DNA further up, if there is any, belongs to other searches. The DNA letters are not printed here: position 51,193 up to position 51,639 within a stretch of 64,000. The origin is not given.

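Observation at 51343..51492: Micro-protein mimicking the ClpX N-terminal zinc-binding domain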

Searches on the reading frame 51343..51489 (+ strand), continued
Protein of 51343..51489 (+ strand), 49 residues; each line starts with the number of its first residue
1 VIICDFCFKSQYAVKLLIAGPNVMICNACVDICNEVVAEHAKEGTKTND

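Call 41: find_homologous_proteins(query=A2, max_evalue=0.001)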
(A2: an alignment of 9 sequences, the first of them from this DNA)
Query A2 (9 sequences) (49 aa, profile of the alignment): 7824 proteins with E <= 0.001 among 8000 candidates; the best 120 are listed.
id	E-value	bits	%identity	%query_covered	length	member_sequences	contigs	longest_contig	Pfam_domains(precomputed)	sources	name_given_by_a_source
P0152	1.4e-40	154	51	80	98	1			PF06689.20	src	-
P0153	1.0e-35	139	50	86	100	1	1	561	PF06689.20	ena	-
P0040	1.6e-33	132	-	-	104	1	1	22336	PF06689.20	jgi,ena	-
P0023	2.2e-33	131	51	84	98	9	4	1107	PF06689.20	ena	-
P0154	4.4e-33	130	51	84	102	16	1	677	PF06689.20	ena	-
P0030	6.5e-32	127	53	78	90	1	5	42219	PF06689.20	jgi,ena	jgi:ATP-dependent protease Clp ATPase subunit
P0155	6.8e-32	127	-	-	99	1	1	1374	PF06689.20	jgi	jgi:ATP-dependent protease Clp ATPase subunit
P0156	7.0e-32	127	-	-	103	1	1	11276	PF06689.20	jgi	jgi:ATP-dependent protease Clp ATPase subunit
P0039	7.2e-30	120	40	92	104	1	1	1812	PF06689.20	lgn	-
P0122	7.7e-30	120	-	-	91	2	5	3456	PF06689.20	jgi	jgi:ATP-dependent protease Clp ATPase subunit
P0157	3.4e-29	118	-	-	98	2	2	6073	PF06689.20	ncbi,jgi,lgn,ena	-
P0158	5.0e-29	117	-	-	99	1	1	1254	PF06689.20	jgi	jgi:ATP-dependent protease Clp ATPase subunit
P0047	6.5e-29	117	-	-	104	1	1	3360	PF06689.20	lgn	-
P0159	1.1e-27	113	-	-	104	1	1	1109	PF06689.20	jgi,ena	-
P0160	4.1e-27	111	-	-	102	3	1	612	PF06689.20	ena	-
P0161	4.2e-27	111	-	-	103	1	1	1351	PF06689.20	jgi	jgi:ATP-dependent protease Clp ATPase subunit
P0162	4.8e-27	111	-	-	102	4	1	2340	PF06689.20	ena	-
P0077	4.9e-27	111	54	92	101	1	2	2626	PF06689.20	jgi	jgi:ATP-dependent protease Clp ATPase subunit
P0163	1.1e-26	110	-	-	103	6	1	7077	PF06689.20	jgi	jgi:ATP-dependent protease Clp ATPase subunit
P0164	4.7e-26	108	47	92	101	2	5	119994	PF06689.20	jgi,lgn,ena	-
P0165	6.5e-26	107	-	-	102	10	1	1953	PF06689.20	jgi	jgi:ATP-dependent protease Clp ATPase subunit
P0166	8.8e-26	107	-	-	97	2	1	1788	PF06689.20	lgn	-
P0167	1.0e-25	107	-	-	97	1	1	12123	PF06689.20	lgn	-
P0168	2.6e-25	105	-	-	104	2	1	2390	PF06689.20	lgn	-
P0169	3.4e-25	105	-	-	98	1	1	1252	PF06689.20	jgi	jgi:ATP-dependent protease Clp ATPase subunit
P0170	5.0e-25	105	-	-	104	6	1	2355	PF06689.20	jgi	jgi:ATP-dependent protease Clp ATPase subunit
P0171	6.8e-25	104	-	-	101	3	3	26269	PF06689.20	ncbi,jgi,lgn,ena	-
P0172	7.7e-25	104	-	-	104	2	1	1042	PF06689.20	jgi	jgi:ATP-dependent protease Clp ATPase subunit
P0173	3.0e-24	102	-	-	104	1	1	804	PF06689.20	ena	-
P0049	6.2e-24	101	-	-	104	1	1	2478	PF06689.20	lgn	-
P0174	1.2e-23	100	-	-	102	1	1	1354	PF06689.20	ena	-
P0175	2.5e-23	99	-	-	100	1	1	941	PF06689.20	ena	-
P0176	2.9e-23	99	-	-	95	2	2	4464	PF06689.20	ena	-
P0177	3.9e-23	99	-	-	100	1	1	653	PF06689.20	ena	-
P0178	4.9e-23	98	-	-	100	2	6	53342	PF06689.20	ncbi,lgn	ncbi:hypothetical protein BH24ACI2_BH24ACI2_09650 [soil metagenome]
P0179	7.3e-23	98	-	-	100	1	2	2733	PF06689.20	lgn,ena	-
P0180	9.4e-23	97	-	-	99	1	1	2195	PF06689.20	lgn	-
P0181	2.6e-22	96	50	98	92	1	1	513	PF06689.20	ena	-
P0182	4.0e-22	95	48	98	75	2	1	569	PF06689.20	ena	-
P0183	4.9e-22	95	-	-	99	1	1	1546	PF06689.20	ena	-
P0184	5.2e-22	95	51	92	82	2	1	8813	PF06689.20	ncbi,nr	ncbi:MAG TPA: ATP-dependent Clp protease ATP-binding subunit ClpX, partial [Cellvibrionales bacteriu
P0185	5.3e-22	95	51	88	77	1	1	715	PF06689.20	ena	-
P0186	5.4e-22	95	51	88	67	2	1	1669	PF06689.20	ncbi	ncbi:MAG TPA: ClpX C4-type zinc finger protein, partial [Cellvibrio sp.]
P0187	5.8e-22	95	57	76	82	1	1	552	PF06689.20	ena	-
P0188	6.3e-22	95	-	-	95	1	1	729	PF06689.20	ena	-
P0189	6.4e-22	95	49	100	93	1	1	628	PF06689.20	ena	-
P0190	6.6e-22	95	49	92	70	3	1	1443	PF06689.20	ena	-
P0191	6.7e-22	95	48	98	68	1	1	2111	PF06689.20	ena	-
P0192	6.7e-22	95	54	76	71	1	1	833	PF06689.20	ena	-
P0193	7.0e-22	94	53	88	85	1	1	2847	PF06689.20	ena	-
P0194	7.1e-22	94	-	-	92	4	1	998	PF06689.20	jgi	jgi:ATP-dependent protease Clp ATPase subunit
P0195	7.1e-22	94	51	88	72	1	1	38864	PF06689.20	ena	-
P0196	7.2e-22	94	51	92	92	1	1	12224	PF06689.20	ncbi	ncbi:ClpX C4-type zinc finger protein, partial [Oleiphilus sp. HI0067]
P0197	7.3e-22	94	53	88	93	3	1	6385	PF06689.20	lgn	-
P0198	7.4e-22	94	51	88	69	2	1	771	PF06689.20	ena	-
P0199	7.5e-22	94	48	98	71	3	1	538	PF06689.20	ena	-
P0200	7.5e-22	94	49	92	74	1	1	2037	PF06689.20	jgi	-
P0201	7.5e-22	94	51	88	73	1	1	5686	PF06689.20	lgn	-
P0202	7.9e-22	94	51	88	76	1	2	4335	PF06689.20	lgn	-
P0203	8.4e-22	94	48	94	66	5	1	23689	PF06689.20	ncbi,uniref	ncbi:ClpX C4-type zinc finger protein, partial [Marinobacter nauticus]|uniref:ClpX C4-type zinc fing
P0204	8.5e-22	94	48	98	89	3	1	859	PF06689.20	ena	-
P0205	8.5e-22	94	53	88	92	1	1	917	PF06689.20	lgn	-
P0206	8.5e-22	94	53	88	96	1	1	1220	PF06689.20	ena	-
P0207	8.6e-22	94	53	88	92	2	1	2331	PF06689.20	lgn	-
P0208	8.7e-22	94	53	88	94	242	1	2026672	PF06689.20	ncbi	-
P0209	8.7e-22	94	53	88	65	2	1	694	PF06689.20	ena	-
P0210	8.9e-22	94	53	88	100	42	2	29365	PF06689.20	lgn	-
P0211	9.0e-22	94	53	88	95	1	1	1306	PF06689.20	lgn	-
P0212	9.3e-22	94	51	92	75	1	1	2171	PF06689.20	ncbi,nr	ncbi:MAG TPA: ClpX C4-type zinc finger protein, partial [Cellvibrionaceae bacterium]|nr:ClpX C4-type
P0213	9.6e-22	94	53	88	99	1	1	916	PF06689.20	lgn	-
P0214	9.6e-22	94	53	88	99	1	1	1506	PF06689.20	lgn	-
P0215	9.8e-22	94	51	88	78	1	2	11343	PF06689.20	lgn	-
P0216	9.9e-22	94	46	98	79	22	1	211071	PF06689.20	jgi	jgi:ATP-dependent Clp protease ATP-binding subunit ClpX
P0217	9.9e-22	94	53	88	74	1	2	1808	PF06689.20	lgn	-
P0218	1.0e-21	94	51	88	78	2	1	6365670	PF06689.20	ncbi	-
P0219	1.0e-21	94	53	88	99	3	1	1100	PF06689.20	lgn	-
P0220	1.0e-21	94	49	98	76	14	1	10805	PF06689.20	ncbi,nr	ncbi:MAG TPA: ATP-dependent Clp protease ATP-binding subunit ClpX, partial [Pseudomonas sp.]|nr:ATP-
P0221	1.0e-21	94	49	100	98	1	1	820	PF06689.20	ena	-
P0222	1.1e-21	94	49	100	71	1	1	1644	PF06689.20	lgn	-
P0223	1.1e-21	94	48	98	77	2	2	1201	PF06689.20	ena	-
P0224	1.1e-21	94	49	92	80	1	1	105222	PF06689.20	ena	-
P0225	1.1e-21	94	51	100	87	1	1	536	PF02436.24,PF06689.20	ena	-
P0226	1.1e-21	94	54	76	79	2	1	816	PF06689.20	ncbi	-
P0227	1.1e-21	94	46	98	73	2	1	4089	PF06689.20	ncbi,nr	ncbi:MAG TPA: ClpX C4-type zinc finger protein, partial [Burkholderiaceae bacterium]|nr:ClpX C4-type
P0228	1.1e-21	94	51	88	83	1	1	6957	PF06689.20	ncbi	ncbi:MAG: ClpX C4-type zinc finger protein, partial [Pseudomonas neustonica]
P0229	1.1e-21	94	49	100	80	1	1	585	PF06689.20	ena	-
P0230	1.1e-21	94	51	88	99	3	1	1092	PF06689.20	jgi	jgi:ATP-dependent Clp protease ATP-binding subunit ClpX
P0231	1.2e-21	94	53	88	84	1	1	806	PF06689.20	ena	-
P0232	1.2e-21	94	54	80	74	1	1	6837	PF06689.20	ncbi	-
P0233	1.2e-21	94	51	88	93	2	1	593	PF06689.20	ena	-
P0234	1.2e-21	94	49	96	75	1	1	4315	PF06689.20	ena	-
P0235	1.2e-21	94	50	90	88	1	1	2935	PF06689.20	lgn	-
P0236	1.2e-21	94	51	88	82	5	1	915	PF06689.20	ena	-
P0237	1.2e-21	94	53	88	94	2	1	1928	PF06689.20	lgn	-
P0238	1.3e-21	94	53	88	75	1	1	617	PF06689.20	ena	-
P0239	1.3e-21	94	47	100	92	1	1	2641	PF06689.20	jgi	-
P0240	1.3e-21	94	51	88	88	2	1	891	PF06689.20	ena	-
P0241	1.3e-21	94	50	98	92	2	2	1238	PF06689.20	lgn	-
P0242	1.3e-21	94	51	88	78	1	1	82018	PF06689.20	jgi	jgi:ATP-dependent Clp protease ATP-binding subunit ClpX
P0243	1.3e-21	94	53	88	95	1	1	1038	PF06689.20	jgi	-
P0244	1.4e-21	94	49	92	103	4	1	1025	PF06689.20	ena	-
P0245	1.4e-21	94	51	88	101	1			PF06689.20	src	-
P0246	1.4e-21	94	49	88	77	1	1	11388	PF06689.20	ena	-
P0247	1.4e-21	94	54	80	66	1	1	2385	PF06689.20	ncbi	ncbi:MAG: ClpX C4-type zinc finger protein, partial [Burkholderiaceae bacterium]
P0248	1.4e-21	93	51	88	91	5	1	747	PF06689.20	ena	-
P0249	1.4e-21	93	53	88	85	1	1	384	PF06689.20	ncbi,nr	ncbi:ATP-dependent Clp protease ATP-binding subunit ClpX, partial [Pseudomonas aeruginosa]|nr:ATP-de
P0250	1.5e-21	93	51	88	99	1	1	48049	PF06689.20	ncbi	-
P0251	1.5e-21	93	50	90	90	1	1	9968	PF06689.20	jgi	jgi:hypothetical protein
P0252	1.5e-21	93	50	90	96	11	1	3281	PF06689.20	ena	-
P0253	1.5e-21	93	51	88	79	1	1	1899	PF06689.20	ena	-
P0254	1.5e-21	93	51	88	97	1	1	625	PF06689.20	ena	-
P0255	1.5e-21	93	51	88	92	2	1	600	PF06689.20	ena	-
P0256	1.6e-21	93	49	92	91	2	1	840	PF06689.20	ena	-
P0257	1.6e-21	93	51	88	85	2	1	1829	PF06689.20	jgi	jgi:ATP-dependent Clp protease ATP-binding subunit ClpX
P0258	1.6e-21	93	47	100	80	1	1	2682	PF06689.20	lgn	-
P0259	1.7e-21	93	51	88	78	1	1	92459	PF06689.20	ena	-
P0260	1.7e-21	93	51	88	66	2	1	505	PF06689.20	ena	-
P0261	1.7e-21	93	50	90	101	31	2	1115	PF06689.20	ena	-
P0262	1.7e-21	93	51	88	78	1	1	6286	PF06689.20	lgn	-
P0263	1.7e-21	93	55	78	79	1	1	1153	PF06689.20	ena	-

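Call 49: get_annotated_region(hit=H17, flank=2000)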
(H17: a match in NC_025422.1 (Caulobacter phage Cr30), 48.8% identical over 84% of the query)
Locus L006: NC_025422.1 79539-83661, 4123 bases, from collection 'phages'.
description: Caulobacter phage Cr30, complete genome.
organism: Caulobacter phage Cr30 (NCBI taxid 1357714)
taxonomy: Viruses; Duplodnaviria; Heunggongvirae; Uroviricota; Caudoviricetes
host: Caulobacter crescentus CB15; source: pond water; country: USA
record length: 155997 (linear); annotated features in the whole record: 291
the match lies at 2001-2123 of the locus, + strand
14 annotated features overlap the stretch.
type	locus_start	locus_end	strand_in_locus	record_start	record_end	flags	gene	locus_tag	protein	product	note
CDS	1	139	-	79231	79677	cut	-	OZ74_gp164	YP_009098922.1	UvsY-like protein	-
CDS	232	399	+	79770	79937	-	-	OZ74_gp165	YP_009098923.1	hypothetical protein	-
CDS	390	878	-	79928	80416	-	-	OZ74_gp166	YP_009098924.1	tail completion and sheath stabilizer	-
CDS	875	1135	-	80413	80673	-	-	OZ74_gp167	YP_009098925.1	hypothetical protein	-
CDS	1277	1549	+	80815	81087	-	-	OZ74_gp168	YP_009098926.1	hypothetical protein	-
CDS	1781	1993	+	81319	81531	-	-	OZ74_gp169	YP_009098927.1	hypothetical protein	-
CDS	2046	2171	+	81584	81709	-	-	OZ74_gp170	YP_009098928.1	hypothetical protein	-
CDS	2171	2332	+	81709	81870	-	-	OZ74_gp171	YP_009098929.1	hypothetical protein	-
tRNA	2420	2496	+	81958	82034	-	-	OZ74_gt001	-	tRNA-Arg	anticodon TCT; discovered using tRNAscanSE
CDS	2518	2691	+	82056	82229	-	-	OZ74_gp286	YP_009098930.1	hypothetical protein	-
CDS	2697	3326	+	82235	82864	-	-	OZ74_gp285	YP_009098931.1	hypothetical protein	-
CDS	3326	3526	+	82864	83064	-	-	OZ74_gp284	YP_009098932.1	hypothetical protein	-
CDS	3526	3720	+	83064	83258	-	-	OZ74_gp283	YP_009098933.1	hypothetical protein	-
CDS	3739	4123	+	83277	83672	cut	-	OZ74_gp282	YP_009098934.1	hypothetical protein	-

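Call 50: get_annotated_region(hit=H1, flank=2500)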
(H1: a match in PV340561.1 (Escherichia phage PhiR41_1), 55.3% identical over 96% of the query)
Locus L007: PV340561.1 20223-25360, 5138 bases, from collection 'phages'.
description: Escherichia phage PhiR41_1, complete genome.
organism: Escherichia phage PhiR41_1 (NCBI taxid 3416483)
taxonomy: Viruses
host: Escherichia coli str. K-12 substr. MG1655; source: -; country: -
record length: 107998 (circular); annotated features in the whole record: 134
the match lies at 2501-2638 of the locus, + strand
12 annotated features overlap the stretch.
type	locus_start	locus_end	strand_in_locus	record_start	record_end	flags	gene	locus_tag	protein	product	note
CDS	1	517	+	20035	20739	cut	-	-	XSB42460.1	hypothetical protein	hypothetical protein (ACLAME 31)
CDS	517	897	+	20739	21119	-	-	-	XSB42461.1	hypothetical protein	-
CDS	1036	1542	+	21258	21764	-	-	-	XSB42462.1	hypothetical protein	eae protein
CDS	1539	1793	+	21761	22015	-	-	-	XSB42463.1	hypothetical protein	-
CDS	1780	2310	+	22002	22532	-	-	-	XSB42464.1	Ea22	ea22 protein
CDS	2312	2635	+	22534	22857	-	-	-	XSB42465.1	hypothetical protein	ATP-dependent Clp protease ATP-binding subunit ClpX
CDS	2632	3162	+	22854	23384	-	-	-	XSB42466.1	hypothetical protein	-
CDS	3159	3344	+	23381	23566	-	-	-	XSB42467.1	hypothetical protein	-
CDS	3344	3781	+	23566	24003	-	-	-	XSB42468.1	hypothetical protein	EaA protein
CDS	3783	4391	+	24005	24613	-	-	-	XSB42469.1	Ea22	ea22 protein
CDS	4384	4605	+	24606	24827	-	-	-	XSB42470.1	hypothetical protein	-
CDS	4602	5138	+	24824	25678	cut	-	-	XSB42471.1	hypothetical protein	EaA protein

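Call 52: predict_structure(alignment_id=A3)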
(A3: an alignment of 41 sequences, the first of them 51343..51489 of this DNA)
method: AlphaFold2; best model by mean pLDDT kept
length: 49 residues; sequences in the alignment: 41
mean_pLDDT: 69.6   pTM: 0.42
mean pLDDT of the five models: 69.6, 65.6, 61.2, 51.6, 48.0
residues with pLDDT >= 90: 0; 70-90: 27; 50-70: 19; < 50: 3
segments of 3 or more residues with pLDDT < 50: 47-49
pLDDT, mean of each block of 10 residues (from residue 1): 74 65 75 79 54
secondary structure, 60 per line:
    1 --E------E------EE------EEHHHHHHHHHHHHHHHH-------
elements in order: H27-42

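Call 55: fold_search(model_id=the predicted structure, library=pdb)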
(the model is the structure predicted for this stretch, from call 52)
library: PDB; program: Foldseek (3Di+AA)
matches with E <= 10: 57; with E <= 0.001: 0
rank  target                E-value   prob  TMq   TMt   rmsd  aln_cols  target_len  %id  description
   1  9a5x_A                1.8e-03  1.00  0.63  0.09   3.2        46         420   43  Integrative model of CLPX-CLPP by crosslinking MS and deep learning (released 2024-09-18)
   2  2ds6_B                2.7e-03  1.00  0.63  0.73   1.9        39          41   54  Structure of the ZBD in the tetragonal crystal form (released 2007-02-13)
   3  1ovx_A                2.7e-03  1.00  0.58  0.70   1.9        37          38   54  NMR structure of the E. coli ClpX chaperone zinc binding domain dimer (released 2003-12-30)
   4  2ds8_B                3.1e-03  1.00  0.60  0.69   2.0        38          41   55  Structure of the ZBD-XB complex (released 2007-02-13)
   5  2ds6_A                3.6e-03  1.00  0.61  0.68   1.9        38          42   55  Structure of the ZBD in the tetragonal crystal form (released 2007-02-13)
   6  2ds5_A                3.6e-03  1.00  0.60  0.67   1.9        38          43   55  Structure of the ZBD in the orthorhomibic crystal from (released 2007-02-13)
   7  2ds5_B                4.7e-03  1.00  0.60  0.66   2.0        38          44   55  Structure of the ZBD in the orthorhomibic crystal from (released 2007-02-13)
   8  2ds7                  5.1e-03  1.00  0.61  0.71   1.9        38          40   53  Structure of the ZBD in the hexagonal crystal form (released 2007-02-13)
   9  9y6s_4L               1.3e+00  0.25  0.45  0.20  11.7        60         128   12  96-nm repeat of the Leishmania tarentolae doublet microtubule (released 2025-12-17)
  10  5yp7_A                1.6e+00  0.25  0.40  0.44   3.1        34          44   24  p62/SQSTM1 ZZ domain (released 2018-08-29)
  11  2d8z_MODEL_1_A        2.3e+00  0.41  0.45  0.33   1.9        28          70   21  Solution structure of the third LIM domain of Four and a half LIM domains protein 2 (FHL-2) (released 2006-06-08)
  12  2ecw_MODEL_1_A        3.0e+00  0.25  0.49  0.31   1.9        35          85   23  Solution structure of the Zinc finger, C3HC4 type (RING finger) domain Tripartite motif protein 30 (released 2008-02-26)
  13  7r1o_BBB              3.5e+00  0.14  0.40  0.41   3.3        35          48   23  p62-ZZ domain of the human sequestosome in complex with dusquetide (released 2022-05-18)
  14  2cup_MODEL_1_A        3.7e+00  0.30  0.46  0.24   1.8        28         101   25  Solution structure of the Skeletal muscle LIM-protein 1 (released 2005-11-27)
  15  9e5c_0q               3.7e+00  0.15  0.49  0.28   4.7        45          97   22  Cryo-EM structure of 96 nm repeat of microtubule doublet from T. brucei flagellum (released 2025-03-12)
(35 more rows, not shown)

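Call 57: find_related_loci(query=window:51343-51489:+, collection=metagenome_contigs, flank=10000)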
Query seq(49 aa) (49 aa) in metagenome_contigs; peptide patterns used: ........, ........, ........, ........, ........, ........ (x = any residue, [..] = any of these).
178 stretches matched a pattern, but none encodes a relative of the query by tblastn (E <= 1e-3).

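Call 58: list_cluster_members(proteins=[P0001, P0147])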
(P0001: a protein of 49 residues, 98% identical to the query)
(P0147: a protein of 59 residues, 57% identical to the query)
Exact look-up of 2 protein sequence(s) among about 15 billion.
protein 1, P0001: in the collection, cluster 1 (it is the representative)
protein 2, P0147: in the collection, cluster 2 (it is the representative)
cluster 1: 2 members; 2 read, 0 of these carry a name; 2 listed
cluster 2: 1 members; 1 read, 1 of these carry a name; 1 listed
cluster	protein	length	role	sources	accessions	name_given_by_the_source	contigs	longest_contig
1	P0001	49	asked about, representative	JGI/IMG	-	-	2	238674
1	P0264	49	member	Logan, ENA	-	-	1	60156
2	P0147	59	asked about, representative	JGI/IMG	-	ATP-dependent Clp protease ATP-binding subunit ClpX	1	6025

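Call 71: get_annotated_region(hit=H35, flank=1500)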
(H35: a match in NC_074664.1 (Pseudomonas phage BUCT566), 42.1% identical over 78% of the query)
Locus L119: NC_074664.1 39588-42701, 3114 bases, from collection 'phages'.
description: Pseudomonas phage BUCT566, complete genome.
organism: Pseudomonas phage BUCT566 (NCBI taxid 2829367)
taxonomy: Viruses; Duplodnaviria; Heunggongvirae; Uroviricota; Caudoviricetes
host: Pseudomonas aeruginosa; source: -; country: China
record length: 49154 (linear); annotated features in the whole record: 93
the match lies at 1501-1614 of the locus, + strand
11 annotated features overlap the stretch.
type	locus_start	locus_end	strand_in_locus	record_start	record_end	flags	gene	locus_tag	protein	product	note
CDS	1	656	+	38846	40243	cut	-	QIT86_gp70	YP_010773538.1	AAA family ATPase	-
CDS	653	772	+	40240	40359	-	-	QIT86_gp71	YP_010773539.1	hypothetical protein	-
CDS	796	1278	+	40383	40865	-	-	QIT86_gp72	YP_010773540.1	hypothetical protein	hypothetical protein PMG1_00077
CDS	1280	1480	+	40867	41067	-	-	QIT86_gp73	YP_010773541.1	C4-type zinc finger protein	TraR/DksA C4-type zinc finger protein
CDS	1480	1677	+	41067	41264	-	-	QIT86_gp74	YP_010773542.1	ATP-dependent Clp protease ATP-binding subunit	-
CDS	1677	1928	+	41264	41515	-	-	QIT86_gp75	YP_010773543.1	hypothetical protein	-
CDS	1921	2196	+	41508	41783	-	-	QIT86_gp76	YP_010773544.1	hypothetical protein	-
CDS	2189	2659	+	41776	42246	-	-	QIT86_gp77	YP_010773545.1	hypothetical protein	hypothetical protein 3S11_31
CDS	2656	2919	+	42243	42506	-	-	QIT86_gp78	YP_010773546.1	hypothetical protein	-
CDS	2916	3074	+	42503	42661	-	-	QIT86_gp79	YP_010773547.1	hypothetical protein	hypothetical protein BH779_gp08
CDS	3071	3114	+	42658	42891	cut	-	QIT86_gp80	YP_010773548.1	hypothetical protein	hypothetical protein AU162_gp109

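Call 72: get_annotated_region(hit=H26, flank=1500)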
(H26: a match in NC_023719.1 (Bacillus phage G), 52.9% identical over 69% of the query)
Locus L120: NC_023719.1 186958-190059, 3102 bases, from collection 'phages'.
description: Bacillus phage G, complete genome.
organism: Bacillus phage G (NCBI taxid 2884420)
taxonomy: Viruses; Duplodnaviria; Heunggongvirae; Uroviricota; Caudoviricetes; Donellivirus; Donellivirus gee
host: Bacillus megaterium str. ATCC 43725; source: soil; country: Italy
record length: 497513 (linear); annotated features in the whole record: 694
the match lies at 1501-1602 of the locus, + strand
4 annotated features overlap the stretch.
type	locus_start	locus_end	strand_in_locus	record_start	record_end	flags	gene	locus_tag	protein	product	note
CDS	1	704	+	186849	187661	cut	256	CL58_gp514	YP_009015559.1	gp256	-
CDS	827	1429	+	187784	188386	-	257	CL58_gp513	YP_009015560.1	head maturation protease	ClpP-like protease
CDS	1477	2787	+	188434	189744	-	258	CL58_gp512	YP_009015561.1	gp258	ClpX-like ATP binding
CDS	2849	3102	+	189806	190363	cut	259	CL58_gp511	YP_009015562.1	gp259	-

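Call 73: get_annotated_region(hit=H7, flank=1500)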
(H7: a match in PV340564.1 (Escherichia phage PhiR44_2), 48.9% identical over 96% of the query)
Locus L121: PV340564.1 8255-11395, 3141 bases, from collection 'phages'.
description: Escherichia phage PhiR44_2, complete genome.
organism: Escherichia phage PhiR44_2 (NCBI taxid 3416486)
taxonomy: Viruses
host: Escherichia coli C; source: -; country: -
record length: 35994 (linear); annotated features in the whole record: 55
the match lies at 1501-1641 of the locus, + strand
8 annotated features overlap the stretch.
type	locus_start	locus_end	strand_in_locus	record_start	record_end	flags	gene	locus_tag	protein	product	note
CDS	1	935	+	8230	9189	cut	-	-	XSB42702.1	hypothetical protein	putative plasmid partition protein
CDS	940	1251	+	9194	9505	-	-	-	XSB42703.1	hypothetical protein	FIG00640112: hypothetical protein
CDS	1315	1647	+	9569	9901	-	-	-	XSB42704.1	hypothetical protein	ATP-dependent Clp protease ATP-binding subunit ClpX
CDS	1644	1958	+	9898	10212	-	-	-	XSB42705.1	hypothetical protein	-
CDS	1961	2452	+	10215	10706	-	-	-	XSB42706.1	hypothetical protein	-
CDS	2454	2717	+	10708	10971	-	-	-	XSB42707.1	hypothetical protein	-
CDS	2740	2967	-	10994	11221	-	-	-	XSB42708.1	hypothetical protein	-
CDS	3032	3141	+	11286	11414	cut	-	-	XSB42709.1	hypothetical protein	FIG00640306: hypothetical protein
